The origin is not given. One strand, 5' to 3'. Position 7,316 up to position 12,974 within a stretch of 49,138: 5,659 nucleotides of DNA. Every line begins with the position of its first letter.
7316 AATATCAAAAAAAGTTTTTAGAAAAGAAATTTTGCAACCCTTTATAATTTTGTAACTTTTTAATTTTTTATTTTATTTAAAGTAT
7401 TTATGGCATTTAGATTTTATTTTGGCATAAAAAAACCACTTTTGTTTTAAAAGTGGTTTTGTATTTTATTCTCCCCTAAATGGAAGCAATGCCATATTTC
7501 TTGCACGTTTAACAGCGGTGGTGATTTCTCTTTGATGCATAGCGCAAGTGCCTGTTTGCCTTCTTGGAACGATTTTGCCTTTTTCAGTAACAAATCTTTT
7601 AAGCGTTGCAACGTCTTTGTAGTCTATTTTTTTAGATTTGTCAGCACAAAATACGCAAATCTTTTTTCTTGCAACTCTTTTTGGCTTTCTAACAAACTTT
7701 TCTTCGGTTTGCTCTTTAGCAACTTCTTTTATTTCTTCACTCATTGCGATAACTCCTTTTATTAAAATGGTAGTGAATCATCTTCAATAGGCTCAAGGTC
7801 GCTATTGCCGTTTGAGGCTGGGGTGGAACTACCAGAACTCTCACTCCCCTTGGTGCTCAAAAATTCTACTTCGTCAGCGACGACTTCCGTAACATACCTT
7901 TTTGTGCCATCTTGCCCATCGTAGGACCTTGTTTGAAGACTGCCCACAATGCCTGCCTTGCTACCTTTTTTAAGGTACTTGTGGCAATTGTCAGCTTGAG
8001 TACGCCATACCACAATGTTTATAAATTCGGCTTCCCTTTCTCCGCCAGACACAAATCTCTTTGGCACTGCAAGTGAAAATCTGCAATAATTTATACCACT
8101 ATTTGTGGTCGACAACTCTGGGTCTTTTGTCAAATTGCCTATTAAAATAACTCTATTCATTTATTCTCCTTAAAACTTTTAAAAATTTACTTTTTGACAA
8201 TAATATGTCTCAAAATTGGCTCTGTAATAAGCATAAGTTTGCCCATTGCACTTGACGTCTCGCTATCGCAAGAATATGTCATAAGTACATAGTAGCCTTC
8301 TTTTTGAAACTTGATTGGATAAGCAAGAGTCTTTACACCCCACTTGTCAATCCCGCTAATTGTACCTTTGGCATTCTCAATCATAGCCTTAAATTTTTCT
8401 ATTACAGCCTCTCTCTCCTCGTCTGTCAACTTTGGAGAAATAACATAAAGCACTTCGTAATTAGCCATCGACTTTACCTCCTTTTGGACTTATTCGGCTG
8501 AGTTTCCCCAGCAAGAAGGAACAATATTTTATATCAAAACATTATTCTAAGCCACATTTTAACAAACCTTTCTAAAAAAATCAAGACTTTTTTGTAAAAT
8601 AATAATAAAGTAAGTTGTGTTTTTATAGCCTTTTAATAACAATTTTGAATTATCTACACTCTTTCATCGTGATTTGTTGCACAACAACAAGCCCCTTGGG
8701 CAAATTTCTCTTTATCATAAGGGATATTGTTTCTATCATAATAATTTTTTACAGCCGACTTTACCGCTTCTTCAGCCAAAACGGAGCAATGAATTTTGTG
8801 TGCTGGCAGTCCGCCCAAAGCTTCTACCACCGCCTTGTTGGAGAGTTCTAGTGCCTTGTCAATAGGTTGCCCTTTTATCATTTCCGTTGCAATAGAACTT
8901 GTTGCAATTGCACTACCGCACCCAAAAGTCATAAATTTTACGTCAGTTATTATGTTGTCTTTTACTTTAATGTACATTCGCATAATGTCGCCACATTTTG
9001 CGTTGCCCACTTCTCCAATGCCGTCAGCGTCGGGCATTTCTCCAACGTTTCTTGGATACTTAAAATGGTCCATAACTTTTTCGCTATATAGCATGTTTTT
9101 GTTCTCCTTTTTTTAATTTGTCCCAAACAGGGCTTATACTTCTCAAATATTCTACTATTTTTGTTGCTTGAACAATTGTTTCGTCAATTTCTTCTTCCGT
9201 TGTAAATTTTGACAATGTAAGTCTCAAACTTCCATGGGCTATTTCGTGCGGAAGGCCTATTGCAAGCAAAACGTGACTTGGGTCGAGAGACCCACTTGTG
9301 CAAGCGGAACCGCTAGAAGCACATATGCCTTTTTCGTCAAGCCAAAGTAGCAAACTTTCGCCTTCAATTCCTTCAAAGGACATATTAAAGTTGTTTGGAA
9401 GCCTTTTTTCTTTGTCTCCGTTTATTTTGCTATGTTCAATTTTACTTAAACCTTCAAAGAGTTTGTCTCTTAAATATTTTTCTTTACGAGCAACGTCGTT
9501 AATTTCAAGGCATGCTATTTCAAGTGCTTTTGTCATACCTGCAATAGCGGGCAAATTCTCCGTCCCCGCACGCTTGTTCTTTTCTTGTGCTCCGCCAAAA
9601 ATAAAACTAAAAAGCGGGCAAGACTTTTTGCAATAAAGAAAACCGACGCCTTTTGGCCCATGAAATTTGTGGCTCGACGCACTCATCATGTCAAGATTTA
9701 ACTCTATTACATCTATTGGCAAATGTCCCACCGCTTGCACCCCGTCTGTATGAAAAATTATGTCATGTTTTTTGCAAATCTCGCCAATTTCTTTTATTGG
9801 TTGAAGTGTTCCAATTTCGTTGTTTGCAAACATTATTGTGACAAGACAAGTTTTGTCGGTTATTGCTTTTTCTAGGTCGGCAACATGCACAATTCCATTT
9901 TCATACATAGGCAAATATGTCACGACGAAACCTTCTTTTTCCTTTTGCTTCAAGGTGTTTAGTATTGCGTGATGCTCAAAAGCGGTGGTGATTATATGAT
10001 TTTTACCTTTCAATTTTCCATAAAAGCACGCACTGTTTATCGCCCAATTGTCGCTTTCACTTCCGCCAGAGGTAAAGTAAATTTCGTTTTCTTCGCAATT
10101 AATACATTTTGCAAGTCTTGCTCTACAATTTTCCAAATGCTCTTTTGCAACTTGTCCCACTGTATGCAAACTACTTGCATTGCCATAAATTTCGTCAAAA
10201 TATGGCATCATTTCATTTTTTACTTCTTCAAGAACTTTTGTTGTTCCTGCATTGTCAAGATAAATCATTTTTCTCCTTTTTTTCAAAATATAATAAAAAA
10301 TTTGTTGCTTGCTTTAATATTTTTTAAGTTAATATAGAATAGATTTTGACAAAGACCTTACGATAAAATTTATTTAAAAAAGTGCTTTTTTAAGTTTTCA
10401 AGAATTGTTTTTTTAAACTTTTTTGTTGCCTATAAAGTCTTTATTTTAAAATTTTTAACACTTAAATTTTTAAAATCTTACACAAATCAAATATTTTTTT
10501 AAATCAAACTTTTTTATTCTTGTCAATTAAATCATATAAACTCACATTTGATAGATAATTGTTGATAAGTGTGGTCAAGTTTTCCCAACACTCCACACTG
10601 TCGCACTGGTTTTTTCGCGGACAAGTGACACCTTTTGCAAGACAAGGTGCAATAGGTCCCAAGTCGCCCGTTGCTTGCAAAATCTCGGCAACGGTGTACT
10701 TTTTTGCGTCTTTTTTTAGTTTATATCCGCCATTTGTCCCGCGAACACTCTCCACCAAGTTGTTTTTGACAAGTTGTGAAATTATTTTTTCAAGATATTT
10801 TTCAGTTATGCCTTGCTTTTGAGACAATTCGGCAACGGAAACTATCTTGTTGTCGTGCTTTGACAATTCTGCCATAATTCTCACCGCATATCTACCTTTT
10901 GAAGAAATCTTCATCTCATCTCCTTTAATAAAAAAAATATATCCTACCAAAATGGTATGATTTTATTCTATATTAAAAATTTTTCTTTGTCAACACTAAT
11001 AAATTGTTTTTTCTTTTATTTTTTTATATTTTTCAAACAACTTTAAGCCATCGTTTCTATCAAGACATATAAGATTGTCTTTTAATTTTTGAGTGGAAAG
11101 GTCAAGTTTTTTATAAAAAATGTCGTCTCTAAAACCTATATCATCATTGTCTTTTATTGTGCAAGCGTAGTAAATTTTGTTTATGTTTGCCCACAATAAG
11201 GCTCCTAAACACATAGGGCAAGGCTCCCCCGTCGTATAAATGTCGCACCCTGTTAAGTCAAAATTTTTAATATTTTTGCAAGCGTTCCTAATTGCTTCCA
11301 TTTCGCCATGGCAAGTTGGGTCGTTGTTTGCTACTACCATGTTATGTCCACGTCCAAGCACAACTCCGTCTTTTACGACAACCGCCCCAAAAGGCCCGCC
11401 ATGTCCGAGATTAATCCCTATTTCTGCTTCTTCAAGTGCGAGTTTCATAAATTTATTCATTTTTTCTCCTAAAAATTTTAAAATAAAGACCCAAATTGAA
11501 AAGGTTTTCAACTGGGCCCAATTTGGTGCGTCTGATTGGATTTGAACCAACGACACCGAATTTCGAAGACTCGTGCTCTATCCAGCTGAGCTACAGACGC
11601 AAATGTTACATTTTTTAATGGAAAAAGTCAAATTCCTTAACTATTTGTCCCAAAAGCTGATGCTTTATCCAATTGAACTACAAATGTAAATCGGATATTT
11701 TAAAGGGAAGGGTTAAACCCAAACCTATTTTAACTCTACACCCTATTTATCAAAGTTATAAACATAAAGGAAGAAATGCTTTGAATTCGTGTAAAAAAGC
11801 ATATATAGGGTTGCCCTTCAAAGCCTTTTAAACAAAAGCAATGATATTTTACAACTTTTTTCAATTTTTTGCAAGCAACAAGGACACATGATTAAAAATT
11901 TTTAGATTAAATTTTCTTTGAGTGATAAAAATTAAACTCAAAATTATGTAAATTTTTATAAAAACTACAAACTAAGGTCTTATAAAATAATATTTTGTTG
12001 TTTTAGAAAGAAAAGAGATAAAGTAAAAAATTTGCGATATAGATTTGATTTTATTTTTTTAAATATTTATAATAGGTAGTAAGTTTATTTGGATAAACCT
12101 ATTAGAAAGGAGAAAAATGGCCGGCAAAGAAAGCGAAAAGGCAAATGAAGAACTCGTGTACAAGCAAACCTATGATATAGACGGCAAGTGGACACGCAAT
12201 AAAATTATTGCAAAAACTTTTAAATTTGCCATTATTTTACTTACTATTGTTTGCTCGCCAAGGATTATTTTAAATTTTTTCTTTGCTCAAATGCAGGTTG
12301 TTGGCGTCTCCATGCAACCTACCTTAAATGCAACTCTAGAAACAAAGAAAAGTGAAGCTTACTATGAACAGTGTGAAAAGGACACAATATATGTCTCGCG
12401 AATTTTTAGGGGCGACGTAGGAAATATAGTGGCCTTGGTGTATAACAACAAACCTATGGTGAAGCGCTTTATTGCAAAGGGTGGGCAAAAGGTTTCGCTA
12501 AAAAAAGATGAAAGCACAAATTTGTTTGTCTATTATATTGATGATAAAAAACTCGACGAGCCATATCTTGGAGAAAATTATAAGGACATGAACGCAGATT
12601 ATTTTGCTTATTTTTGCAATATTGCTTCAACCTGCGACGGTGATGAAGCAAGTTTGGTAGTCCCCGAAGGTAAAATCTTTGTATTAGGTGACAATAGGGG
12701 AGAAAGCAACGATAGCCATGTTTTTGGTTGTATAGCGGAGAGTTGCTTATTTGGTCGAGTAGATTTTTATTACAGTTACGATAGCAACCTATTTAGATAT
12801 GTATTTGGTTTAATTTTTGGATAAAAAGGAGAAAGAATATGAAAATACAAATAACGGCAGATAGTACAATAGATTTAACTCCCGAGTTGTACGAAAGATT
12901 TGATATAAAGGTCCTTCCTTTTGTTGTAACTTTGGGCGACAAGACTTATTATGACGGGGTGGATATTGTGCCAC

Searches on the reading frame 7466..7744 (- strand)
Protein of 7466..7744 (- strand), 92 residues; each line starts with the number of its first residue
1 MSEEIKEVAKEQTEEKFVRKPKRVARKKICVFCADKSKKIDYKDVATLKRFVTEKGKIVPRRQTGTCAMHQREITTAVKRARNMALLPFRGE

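Call 53: find_encoding_contigs(protein=window:7466-7744:-, flank=10000, max_places=10)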
Protein window:7466-7744:- (92 aa): 1 contig read that carries it; 1 place shown.
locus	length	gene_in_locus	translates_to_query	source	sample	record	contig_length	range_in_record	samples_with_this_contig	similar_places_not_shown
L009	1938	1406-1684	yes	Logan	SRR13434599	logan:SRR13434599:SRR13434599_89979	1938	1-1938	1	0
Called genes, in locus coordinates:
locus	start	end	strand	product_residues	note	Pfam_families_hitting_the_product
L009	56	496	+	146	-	PF01592:NifU_N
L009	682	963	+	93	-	PF01250:Ribosomal_S6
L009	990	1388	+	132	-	PF00436:SSB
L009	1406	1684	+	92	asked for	PF01084:Ribosomal_S18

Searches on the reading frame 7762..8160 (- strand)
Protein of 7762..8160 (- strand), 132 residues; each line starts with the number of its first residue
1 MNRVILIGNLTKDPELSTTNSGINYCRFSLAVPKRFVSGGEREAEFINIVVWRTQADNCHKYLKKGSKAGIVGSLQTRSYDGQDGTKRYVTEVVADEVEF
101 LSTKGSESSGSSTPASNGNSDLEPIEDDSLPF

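Call 32: search_protein_families(library=pfam, proteins=[window:7762-8160:-], max_evalue=0.01)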
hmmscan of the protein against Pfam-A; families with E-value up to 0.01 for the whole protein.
window:7762-8160:- (132 aa): 2 families
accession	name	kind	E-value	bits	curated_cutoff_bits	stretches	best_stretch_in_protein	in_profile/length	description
PF00436.31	SSB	-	1.4e-35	121.9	26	1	1-101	1-104/104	Single-strand binding protein family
PF01336.31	tRNA_anti-codon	-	0.0026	18.1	27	1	46-99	28-73/75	OB-fold nucleic acid binding domain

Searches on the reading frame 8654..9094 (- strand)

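Call 32: search_protein_families(library=pfam, proteins=[window:8654-9094:-], max_evalue=0.01)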
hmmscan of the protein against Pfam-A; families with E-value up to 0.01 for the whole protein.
window:8654-9094:- (146 aa): 1 family
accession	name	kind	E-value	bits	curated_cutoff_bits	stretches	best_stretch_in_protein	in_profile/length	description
PF01592.21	NifU_N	-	1.8e-47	161.1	22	1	3-123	2-125/127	NifU-like N terminal domain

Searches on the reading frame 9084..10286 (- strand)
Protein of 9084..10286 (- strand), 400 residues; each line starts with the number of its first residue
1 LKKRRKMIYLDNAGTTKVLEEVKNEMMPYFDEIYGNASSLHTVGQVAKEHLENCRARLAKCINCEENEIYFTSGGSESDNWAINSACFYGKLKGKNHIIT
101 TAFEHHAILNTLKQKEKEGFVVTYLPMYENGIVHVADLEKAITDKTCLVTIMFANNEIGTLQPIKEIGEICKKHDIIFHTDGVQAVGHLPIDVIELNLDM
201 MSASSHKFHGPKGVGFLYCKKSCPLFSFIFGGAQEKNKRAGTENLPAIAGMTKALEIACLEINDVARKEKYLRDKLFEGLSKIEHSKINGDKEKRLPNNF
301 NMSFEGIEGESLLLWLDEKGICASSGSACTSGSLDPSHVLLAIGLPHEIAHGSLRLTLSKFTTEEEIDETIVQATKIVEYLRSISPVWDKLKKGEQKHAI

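Call 10: search_protein_families(library=pfam, proteins=[window:9084-10286:-])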
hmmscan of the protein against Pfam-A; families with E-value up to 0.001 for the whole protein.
window:9084-10286:- (400 aa): 4 families
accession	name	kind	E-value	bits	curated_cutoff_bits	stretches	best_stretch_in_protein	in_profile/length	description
PF00266.25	Aminotran_5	-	2.9e-87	293.5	21.5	1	8-368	1-369/371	Aminotransferase class-V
PF01212.27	Beta_elim_lyase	-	4.1e-06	26.8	27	1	29-182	23-169/288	Beta-eliminating lyase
PF01041.23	DegT_DnrJ_EryC1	-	4.4e-05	23.3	19.8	1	93-187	62-151/360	DegT/DnrJ/EryC1/StrS aminotransferase family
PF00282.25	Pyridoxal_deC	-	0.00032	20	27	1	121-182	168-235/375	Pyridoxal-dependent decarboxylase conserved domain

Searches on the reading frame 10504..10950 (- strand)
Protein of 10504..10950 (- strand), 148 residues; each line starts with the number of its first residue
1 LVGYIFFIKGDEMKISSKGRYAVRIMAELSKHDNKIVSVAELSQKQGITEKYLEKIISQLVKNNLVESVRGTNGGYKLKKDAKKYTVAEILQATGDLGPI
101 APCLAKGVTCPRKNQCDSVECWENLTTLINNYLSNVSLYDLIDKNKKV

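Call 32: search_protein_families(library=pfam, proteins=[window:10504-10950:-], max_evalue=0.01)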
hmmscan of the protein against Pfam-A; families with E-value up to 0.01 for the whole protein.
window:10504-10950:- (148 aa): 5 families
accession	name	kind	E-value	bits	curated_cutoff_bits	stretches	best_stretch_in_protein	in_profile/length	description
PF02082.26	Rrf2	-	2.6e-34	118.7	30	1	15-143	1-131/132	Iron-dependent Transcriptional regulator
PF09202.17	Rio2_N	-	0.0016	19.2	27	1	27-80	15-68/82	Rio2, N-terminal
PF03444.21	HrcA_DNA-bdg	-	0.0042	17.2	21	1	25-82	12-69/79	Winged helix-turn-helix transcription repressor, HrcA DNA-binding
PF05158.18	RNA_pol_Rpc34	-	0.0044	16.9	28.4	1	22-86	12-80/332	RNA polymerase Rpc34 subunit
PF12802.13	MarR_2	-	0.0092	16.6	27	0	23-70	8-54/61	MarR family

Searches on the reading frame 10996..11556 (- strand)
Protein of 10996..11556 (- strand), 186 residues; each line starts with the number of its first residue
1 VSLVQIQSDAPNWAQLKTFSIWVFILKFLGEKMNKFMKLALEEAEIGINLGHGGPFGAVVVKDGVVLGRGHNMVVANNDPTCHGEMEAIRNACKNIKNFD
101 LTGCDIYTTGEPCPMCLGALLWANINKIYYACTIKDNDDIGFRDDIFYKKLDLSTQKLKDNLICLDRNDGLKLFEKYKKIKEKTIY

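Call 32: search_protein_families(library=pfam, proteins=[window:10996-11556:-], max_evalue=0.01)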
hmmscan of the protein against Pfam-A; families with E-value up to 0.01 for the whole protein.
window:10996-11556:- (186 aa): 2 families
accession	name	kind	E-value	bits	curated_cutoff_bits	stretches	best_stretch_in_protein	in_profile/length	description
PF00383.29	dCMP_cyt_deam_1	-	2.2e-25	88.9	25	1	32-131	3-101/102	Cytidine and deoxycytidylate deaminase zinc-binding region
PF14437.12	MafB19-deam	-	6.7e-23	81.6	27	1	34-136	4-105/142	MafB19-like deaminase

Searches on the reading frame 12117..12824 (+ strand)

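Call 10: search_protein_families(library=pfam, proteins=[window:12117-12824:+])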
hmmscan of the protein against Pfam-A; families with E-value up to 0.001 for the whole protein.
window:12117-12824:+ (235 aa): 1 family
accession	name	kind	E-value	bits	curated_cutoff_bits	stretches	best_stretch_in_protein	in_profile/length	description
PF10502.14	Peptidase_S26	-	1.1e-25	91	22.9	1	37-219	4-167/168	Signal peptidase, peptidase S26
